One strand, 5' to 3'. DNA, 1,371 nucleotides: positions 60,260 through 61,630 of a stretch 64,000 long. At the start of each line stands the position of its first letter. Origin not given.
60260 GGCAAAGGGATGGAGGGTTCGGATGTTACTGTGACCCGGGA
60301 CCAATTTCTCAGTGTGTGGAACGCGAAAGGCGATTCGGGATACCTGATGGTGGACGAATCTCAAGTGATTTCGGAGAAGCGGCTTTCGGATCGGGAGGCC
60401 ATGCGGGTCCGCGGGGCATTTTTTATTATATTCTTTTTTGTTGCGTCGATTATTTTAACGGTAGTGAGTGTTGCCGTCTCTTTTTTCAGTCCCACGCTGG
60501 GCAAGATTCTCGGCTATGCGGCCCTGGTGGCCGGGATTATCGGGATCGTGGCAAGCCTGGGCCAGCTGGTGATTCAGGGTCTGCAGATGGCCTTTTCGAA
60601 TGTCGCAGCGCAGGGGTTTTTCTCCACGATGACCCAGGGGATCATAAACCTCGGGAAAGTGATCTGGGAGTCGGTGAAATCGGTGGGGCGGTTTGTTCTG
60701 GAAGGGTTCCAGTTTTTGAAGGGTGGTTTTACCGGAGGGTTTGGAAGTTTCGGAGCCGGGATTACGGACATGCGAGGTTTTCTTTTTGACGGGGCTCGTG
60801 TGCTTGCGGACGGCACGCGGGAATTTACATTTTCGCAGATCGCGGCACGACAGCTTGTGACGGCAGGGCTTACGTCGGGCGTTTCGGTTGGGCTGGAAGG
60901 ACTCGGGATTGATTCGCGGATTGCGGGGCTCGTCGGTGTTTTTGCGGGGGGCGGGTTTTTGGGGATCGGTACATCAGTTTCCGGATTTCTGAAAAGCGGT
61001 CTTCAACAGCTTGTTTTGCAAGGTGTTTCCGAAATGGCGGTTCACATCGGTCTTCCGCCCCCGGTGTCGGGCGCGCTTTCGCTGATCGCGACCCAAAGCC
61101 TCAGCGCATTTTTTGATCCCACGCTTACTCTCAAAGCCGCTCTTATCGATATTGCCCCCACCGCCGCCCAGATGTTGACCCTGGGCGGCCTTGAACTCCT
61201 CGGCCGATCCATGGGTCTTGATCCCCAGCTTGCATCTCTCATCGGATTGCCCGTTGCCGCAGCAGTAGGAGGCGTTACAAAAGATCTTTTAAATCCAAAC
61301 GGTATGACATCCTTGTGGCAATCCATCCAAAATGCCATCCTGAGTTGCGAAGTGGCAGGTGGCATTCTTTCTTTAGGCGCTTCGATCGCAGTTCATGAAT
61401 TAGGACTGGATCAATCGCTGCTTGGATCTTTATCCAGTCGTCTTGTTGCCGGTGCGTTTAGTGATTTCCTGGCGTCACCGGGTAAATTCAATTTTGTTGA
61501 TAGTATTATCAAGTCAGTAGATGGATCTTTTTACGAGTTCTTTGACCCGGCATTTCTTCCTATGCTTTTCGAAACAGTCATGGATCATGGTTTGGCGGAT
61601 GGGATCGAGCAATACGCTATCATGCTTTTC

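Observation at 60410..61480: Glycine-rich hydrophobic block with a thrice-repeated G-[LI]-D-x-x-[LI]-x-x-L-[IVS]-G motif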

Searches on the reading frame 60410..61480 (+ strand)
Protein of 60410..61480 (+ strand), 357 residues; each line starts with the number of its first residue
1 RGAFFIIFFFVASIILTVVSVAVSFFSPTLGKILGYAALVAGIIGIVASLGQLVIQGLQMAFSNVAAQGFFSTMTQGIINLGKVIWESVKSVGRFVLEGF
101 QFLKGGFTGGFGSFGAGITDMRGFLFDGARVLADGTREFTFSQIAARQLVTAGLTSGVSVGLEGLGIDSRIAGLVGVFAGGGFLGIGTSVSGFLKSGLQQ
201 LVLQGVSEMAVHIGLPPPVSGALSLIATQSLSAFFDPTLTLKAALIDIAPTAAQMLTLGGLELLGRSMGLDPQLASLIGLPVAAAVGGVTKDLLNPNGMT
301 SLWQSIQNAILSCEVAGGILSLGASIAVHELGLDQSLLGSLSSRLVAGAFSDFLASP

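Call 10: search_protein_families(library=pfam, proteins=[window:60410-61480:+], max_evalue=10)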
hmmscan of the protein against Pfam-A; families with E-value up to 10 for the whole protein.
window:60410-61480:+ (357 aa): 1 family
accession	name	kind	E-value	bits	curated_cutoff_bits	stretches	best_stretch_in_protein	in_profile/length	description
PF17109.10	Goodbye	-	0.74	10.7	24.8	1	41-83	55-94/120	fungal STAND N-terminal Goodbye domain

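Call 25: search_protein_representatives(alignment_id=A1)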
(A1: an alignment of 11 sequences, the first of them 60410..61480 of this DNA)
Query: 11 sequences, 362 profile positions. Proteins with E-value up to 0.001 (for the whole library): 176; up to 1e-10: 99; up to 1e-30: 28. The best 150 are listed.
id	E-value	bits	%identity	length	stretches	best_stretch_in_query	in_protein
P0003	1.9e-162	557.2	-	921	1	1-361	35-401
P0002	4.4e-150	516.5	-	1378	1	1-361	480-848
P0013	2.5e-149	514.0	-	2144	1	1-352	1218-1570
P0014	2.5e-148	510.7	-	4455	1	1-361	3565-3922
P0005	1.7e-143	494.9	-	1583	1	1-354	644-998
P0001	3.1e-143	494.0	-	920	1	2-361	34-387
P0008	2.1e-137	474.8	-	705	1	1-352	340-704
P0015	2.8e-121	421.8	-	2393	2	1-359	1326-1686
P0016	8.2e-112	390.6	-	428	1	1-265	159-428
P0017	3.0e-111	388.8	-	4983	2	1-342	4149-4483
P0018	3.9e-111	388.4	-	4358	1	1-352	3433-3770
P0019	5.9e-110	384.5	-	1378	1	1-361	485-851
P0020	2.4e-99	349.6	-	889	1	1-357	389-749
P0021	6.3e-97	341.6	-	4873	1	1-350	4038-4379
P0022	7.9e-92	324.9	-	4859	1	1-353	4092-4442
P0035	7.9e-33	130.8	-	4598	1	1-353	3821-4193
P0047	3.3e-17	79.4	-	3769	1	39-357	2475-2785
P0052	2.4e-16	76.5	-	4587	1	35-357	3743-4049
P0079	5.3e-13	65.5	-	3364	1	39-356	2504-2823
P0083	3.2e-12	63.0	-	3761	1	39-357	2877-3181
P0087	4.3e-12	62.6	-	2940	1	52-357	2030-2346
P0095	1.5e-11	60.8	-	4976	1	40-356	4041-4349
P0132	8.1e-08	48.5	-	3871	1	43-358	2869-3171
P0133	1.9e-07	47.3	-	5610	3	1-329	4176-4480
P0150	3.5e-06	43.1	-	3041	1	49-360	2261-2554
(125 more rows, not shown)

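Call 30: find_homologous_proteins(query=A1, max_evalue=0.00001)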
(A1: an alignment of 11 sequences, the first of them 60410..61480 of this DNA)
Query A1 (11 sequences) (357 aa, profile of the alignment): 5 proteins with E <= 0.00001 among 8000 candidates.
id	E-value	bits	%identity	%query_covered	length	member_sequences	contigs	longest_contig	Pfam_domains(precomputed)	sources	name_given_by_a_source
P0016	2.6e-111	391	52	73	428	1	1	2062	-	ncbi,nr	ncbi:MAG TPA: hypothetical protein PKI32_09260, partial [Opitutales bacterium]|nr:hypothetical prote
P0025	1.5e-87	312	44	67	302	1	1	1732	-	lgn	-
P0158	3.7e-43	166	53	35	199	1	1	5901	-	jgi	-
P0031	9.6e-43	165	53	35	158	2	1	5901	-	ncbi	ncbi:MAG: hypothetical protein WC484_06150 [Candidatus Omnitrophota bacterium]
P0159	5.1e-33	133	55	29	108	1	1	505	-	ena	-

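Call 43: list_cluster_members(proteins=[P0014, P0017, P0021, P0035, P0052, P0079, P0083, P0095, P0133, P0047])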
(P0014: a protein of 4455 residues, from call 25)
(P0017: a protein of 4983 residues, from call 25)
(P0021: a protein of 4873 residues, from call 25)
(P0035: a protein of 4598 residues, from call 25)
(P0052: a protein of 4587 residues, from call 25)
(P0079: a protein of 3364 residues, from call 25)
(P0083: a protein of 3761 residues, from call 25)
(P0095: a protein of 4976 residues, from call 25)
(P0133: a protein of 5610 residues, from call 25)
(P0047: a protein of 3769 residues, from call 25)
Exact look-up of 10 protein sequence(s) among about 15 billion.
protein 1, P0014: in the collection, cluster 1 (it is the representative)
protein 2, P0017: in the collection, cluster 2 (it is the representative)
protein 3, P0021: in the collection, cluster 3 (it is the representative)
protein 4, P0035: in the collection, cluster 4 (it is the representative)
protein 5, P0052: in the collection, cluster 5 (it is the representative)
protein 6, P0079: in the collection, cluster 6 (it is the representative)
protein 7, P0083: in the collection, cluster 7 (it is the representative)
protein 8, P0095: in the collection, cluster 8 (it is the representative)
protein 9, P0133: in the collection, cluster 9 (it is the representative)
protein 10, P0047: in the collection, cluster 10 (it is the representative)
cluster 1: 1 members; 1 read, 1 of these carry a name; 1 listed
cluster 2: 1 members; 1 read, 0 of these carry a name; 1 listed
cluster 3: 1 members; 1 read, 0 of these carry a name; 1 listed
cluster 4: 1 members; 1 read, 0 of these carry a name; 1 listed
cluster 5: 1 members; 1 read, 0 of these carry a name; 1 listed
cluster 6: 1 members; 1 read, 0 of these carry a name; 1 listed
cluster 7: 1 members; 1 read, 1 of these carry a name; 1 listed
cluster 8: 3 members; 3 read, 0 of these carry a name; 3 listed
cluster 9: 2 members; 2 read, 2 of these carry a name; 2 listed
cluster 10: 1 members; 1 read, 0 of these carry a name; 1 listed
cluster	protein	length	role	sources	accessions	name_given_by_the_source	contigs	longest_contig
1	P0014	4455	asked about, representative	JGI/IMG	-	hypothetical protein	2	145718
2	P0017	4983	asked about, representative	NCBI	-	-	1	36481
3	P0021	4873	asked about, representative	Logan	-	-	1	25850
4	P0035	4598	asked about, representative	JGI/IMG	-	-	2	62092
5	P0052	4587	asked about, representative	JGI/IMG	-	-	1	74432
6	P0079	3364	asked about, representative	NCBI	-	-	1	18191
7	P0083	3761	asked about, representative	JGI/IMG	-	hypothetical protein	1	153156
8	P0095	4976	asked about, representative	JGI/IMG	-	-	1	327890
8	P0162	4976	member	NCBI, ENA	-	-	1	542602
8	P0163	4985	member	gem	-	-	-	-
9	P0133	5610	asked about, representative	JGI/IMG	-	hypothetical protein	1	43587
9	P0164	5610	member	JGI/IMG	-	hypothetical protein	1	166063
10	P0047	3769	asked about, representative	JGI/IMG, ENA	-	-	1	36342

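Call 52: search_protein_families(library=phrogs, proteins=[P0087, P0132, P0150], max_evalue=0.001)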
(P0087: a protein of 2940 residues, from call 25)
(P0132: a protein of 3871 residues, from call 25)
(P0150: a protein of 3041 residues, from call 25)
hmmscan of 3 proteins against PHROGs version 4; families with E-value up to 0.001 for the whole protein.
P0087 (2940 aa): 1 family
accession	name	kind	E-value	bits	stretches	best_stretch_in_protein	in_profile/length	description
phrog_13336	-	unknown function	0.00015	22.2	1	1048-1122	2-75/339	-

P0132 (3871 aa): 1 family
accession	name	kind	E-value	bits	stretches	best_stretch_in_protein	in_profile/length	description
phrog_13336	-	unknown function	0.00042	20.7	1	1786-1881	4-96/339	-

P0150 (3041 aa): 8 families
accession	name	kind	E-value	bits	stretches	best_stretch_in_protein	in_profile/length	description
phrog_13163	-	tail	5.9e-30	104.9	1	1438-1663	533-752/976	baseplate wedge subunit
phrog_24074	-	unknown function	1.2e-28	100.9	1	1422-1624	422-623/892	-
phrog_3545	-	unknown function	5.5e-28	98.6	1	1424-1624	758-976/1115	-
phrog_701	-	head and packaging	9.9e-27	92.2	1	1436-1645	4039-4243/6136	virion structural protein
phrog_32294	-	tail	3.6e-25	87.9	1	1432-1663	419-642/2435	baseplate wedge subunit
phrog_18802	-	head and packaging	1.5e-24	85.7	1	1438-1645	822-1025/3007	virion structural protein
phrog_1469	-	tail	1.8e-20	72.6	1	1427-1645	512-726/2607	baseplate wedge subunit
phrog_38322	-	unknown function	1.4e-14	54.9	1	1514-1622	393-501/506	-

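Call 54: search_protein_families(library=phrogs, proteins=[window:60410-61480:+], max_evalue=10)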
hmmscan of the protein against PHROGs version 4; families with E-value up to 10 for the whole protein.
window:60410-61480:+ (357 aa): 1 family
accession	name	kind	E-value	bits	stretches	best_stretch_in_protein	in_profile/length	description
phrog_7993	-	unknown function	0.34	12.3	1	120-157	8-44/95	-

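Call 72: find_encoding_contigs(protein=P0095, flank=8000, max_places=2)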
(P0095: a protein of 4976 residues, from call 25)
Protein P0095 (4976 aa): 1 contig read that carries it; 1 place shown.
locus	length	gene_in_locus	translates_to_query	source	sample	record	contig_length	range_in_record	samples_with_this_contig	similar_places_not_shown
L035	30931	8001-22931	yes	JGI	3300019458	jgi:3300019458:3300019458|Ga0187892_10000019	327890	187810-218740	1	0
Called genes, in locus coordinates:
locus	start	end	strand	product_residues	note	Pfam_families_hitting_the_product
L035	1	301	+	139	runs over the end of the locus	PF07681:DoxX, PF04173:DoxD (weak)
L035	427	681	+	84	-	PF02201:SWIB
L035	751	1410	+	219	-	PF13489:Methyltransf_23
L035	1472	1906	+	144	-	PF07883:Cupin_2, PF02311:AraC_binding (weak)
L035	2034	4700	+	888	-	PF17900:Peptidase_M1_N, PF01433:Peptidase_M1, PF11838:ERAP1_C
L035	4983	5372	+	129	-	PF02537:CRCB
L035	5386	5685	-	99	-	-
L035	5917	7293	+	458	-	PF00909:Ammonium_transp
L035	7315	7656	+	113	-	PF00543:P-II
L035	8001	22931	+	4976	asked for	PF02494:HYR (faint), PF09136:Glucodextran_B (faint), PF19077:Big_13 (faint), PF27332:TP_0781 (faint), PF05593:RHS_repeat (faint), PF25023:TEN_YD-shell (faint), PF15711:ILEI, PF27344:MJECL34, +1 more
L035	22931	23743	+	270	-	-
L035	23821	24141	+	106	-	-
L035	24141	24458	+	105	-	-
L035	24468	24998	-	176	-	PF07152:YaeQ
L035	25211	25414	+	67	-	PF00313:CSD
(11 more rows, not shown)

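Call 88: find_encoding_contigs(protein=P0014, flank=4000, max_places=1)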
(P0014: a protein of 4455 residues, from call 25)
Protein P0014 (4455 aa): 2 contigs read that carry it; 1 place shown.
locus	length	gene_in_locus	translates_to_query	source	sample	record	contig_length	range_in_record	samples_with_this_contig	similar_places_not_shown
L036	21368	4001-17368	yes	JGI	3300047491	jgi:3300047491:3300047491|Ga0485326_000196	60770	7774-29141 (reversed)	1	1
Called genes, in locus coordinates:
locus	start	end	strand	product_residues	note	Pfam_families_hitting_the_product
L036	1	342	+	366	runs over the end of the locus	PF00226:DnaJ, PF01556:DnaJ_C, PF00684:DnaJ_CXXCXGXG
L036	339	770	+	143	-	PF13279:4HBT_2, PF03061:4HBT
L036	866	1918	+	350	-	PF01210:NAD_Gly3P_dh_N, PF03807:F420_oxidored (weak), PF07479:NAD_Gly3P_dh_C, PF20618:GPD_NAD_C_bact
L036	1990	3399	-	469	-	PF03349:Toluene_X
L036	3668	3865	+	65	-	-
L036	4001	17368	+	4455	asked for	PF05593:RHS_repeat (faint), PF13229:Beta_helix (faint), PF15711:ILEI (faint)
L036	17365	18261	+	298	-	PF07719:TPR_2 (faint), PF13181:TPR_8 (faint), PF13424:TPR_12 (faint), PF13432:TPR_16 (faint), PF14559:TPR_19 (faint), PF13428:TPR_14 (faint)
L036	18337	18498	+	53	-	-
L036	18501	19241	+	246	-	-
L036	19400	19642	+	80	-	PF04014:MazE_antitoxin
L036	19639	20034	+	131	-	PF01850:PIN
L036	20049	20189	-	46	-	-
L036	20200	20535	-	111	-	-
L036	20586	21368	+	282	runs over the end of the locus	PF00795:CN_hydrolase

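Call 89: find_encoding_contigs(protein=P0052, flank=4000, max_places=1)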
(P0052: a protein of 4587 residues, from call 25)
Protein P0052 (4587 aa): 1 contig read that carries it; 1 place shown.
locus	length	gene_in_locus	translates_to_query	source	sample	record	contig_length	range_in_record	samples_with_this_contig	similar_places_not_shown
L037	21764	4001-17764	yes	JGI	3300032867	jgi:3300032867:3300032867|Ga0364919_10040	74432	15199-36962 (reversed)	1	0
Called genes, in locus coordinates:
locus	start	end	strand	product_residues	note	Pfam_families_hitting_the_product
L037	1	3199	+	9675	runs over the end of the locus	-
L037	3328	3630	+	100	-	PF22600:MTPAP-like_central (weak), PF01909:NTP_transf_2, PF18765:Polbeta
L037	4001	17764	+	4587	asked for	PF01839:FG-GAP (faint), PF13517:FG-GAP_3 (faint), PF21582:CBM30 (weak), PF02836:Glyco_hydro_2_C, PF15711:ILEI, PF27344:MJECL34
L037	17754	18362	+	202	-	PF00515:TPR_1 (faint), PF07719:TPR_2 (faint), PF13424:TPR_12 (faint), PF13428:TPR_14 (faint)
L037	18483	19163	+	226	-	PF01797:Y1_Tnp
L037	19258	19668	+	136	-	-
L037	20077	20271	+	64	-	PF12728:HTH_17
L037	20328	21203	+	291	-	PF00072:Response_reg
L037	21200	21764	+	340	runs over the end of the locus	PF08242:Methyltransf_12 (faint), PF13489:Methyltransf_23 (weak), PF03848:TehB (faint)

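Call 90: find_encoding_contigs(protein=P0083, flank=4000, max_places=1)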
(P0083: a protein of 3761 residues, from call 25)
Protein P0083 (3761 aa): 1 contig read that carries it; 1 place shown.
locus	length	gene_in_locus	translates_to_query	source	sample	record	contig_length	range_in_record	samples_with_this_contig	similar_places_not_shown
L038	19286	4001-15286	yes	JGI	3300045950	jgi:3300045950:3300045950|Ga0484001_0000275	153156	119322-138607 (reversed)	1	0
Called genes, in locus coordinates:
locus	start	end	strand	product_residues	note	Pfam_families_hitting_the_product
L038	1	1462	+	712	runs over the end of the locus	PF16927:HisKA_7TM, PF01590:GAF (weak), PF13185:GAF_2, PF13492:GAF_3, PF02518:HATPase_c, PF14501:HATPase_c_5 (weak)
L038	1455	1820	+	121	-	PF00072:Response_reg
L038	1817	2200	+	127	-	PF00072:Response_reg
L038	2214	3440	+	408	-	PF13487:HD_5, PF01966:HD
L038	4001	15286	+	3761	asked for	PF12256:TcdB_toxin_midN (faint), PF13517:FG-GAP_3 (faint)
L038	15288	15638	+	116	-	-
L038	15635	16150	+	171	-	PF00929:RNase_T (weak), PF16473:Rv2179c-like (weak)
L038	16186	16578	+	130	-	-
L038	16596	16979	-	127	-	PF00072:Response_reg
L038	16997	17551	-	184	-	PF12844:HTH_19, PF13560:HTH_31, PF01381:HTH_3, PF13443:HTH_26 (weak), PF00190:Cupin_1 (weak), PF07883:Cupin_2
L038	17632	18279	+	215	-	PF09335:VTT_dom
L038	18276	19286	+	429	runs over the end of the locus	PF02321:OEP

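Call 91: search_protein_families(library=pfam, proteins=[P0052, P0095], max_evalue=0.01)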
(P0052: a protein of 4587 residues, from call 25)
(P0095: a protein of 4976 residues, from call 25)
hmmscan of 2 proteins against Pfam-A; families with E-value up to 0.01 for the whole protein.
P0052 (4587 aa): 6 families
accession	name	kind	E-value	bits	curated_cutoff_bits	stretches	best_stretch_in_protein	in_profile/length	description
PF15711.10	ILEI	-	8.8e-24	84.3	27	1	2851-2942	1-90/90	Interleukin-like EMT inducer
PF01839.29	FG-GAP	-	4.8e-23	81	22.1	0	371-388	3-20/37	FG-GAP repeat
PF13517.12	FG-GAP_3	-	3.7e-18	66.3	26.9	2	248-301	1-60/61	FG-GAP-like repeat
PF02836.23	Glyco_hydro_2_C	-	1.6e-08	34.5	21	1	1255-1527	1-275/302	Glycosyl hydrolases family 2, TIM barrel domain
PF21582.3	CBM30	-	2.2e-07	31.4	27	1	1148-1238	76-168/170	Carbohydrate binding domain 30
PF14783.12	BBS2_Mid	-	0.0059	17.1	27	0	231-259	70-98/108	Ciliary BBSome complex subunit 2, middle region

P0095 (4976 aa): 7 families
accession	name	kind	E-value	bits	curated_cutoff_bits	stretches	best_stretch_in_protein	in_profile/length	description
PF09136.16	Glucodextran_B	-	9.6e-59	195.7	27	0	893-928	47-82/83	Glucodextranase, domain B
PF19077.6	Big_13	-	5.3e-51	171.8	27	0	815-865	50-102/102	Bacterial Ig-like domain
PF02494.22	HYR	-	1.6e-08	35.2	21.7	0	920-990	13-80/81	HYR domain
PF15711.10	ILEI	-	2.9e-08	34.5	27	1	3101-3192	2-89/90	Interleukin-like EMT inducer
PF05593.20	RHS_repeat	-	3.6e-06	27.7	22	0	2525-2559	1-37/38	RHS Repeat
PF03412.21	Peptidase_C39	-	1.6e-05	25.2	22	1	3792-3873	45-129/133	Peptidase C39 family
PF23237.1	HYR_4C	-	0.00069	20.2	27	0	1277-1310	39-72/73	HYR-like domain with 4 cysteines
